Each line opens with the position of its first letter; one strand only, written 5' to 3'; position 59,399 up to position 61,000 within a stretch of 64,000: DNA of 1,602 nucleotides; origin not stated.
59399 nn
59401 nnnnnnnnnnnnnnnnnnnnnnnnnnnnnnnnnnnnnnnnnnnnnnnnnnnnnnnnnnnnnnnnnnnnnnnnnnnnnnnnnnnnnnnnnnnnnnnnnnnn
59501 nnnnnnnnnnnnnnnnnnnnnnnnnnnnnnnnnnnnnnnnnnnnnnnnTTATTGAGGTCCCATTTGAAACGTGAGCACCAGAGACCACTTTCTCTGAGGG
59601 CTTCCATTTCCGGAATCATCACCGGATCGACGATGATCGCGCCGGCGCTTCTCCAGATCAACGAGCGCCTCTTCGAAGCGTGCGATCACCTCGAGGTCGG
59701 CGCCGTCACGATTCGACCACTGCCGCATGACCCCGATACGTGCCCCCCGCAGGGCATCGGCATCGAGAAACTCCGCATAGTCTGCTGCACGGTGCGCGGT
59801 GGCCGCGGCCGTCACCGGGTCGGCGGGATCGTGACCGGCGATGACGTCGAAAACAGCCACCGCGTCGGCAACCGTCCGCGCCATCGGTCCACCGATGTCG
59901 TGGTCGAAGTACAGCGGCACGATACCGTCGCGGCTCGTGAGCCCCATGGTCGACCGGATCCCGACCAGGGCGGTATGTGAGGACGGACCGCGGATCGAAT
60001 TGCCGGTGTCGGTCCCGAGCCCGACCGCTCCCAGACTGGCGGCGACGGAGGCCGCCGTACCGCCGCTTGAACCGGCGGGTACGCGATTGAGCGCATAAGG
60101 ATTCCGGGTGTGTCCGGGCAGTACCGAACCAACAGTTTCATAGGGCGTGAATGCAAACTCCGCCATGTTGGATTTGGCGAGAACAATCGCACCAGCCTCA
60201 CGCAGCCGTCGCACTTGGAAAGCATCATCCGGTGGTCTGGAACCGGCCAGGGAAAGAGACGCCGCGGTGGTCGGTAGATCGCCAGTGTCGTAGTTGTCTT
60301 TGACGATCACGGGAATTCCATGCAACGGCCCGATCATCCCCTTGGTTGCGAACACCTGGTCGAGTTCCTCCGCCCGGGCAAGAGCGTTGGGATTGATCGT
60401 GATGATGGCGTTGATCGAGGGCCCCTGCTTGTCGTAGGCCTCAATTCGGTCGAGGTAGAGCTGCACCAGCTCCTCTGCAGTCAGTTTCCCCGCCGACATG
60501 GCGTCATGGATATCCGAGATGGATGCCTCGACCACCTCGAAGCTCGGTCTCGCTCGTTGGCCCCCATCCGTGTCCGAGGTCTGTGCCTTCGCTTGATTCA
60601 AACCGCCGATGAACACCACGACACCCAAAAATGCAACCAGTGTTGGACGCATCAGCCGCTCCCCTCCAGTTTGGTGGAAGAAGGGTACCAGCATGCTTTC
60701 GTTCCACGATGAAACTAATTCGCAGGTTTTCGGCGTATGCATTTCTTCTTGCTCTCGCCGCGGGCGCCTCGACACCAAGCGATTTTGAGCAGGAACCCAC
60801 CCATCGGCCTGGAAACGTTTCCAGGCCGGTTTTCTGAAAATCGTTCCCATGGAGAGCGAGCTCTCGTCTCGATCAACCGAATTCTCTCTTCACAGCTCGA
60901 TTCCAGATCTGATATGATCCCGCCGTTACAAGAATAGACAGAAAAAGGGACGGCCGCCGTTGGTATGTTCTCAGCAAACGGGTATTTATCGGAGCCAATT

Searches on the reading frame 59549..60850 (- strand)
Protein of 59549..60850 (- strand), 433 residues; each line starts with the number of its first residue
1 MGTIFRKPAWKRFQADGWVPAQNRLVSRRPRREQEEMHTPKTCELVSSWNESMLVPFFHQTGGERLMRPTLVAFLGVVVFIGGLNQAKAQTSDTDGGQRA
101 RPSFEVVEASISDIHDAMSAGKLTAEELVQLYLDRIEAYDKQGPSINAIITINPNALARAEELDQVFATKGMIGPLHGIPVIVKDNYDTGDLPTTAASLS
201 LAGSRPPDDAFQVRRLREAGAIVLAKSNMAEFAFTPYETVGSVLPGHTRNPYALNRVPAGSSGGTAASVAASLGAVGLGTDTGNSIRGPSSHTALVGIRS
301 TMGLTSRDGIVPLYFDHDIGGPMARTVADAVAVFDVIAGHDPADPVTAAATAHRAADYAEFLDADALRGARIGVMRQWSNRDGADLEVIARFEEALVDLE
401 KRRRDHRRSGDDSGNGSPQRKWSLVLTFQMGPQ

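Call 68: search_protein_families(library=pfam, proteins=[window:59549-60850:-], max_evalue=0.01)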
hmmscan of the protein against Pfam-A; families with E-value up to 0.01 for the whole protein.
window:59549-60850:- (433 aa): 1 family
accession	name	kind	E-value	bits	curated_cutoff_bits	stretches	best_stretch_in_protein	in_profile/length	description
PF01425.27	Amidase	-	7.8e-77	259.6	27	1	127-402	1-268/445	Amidase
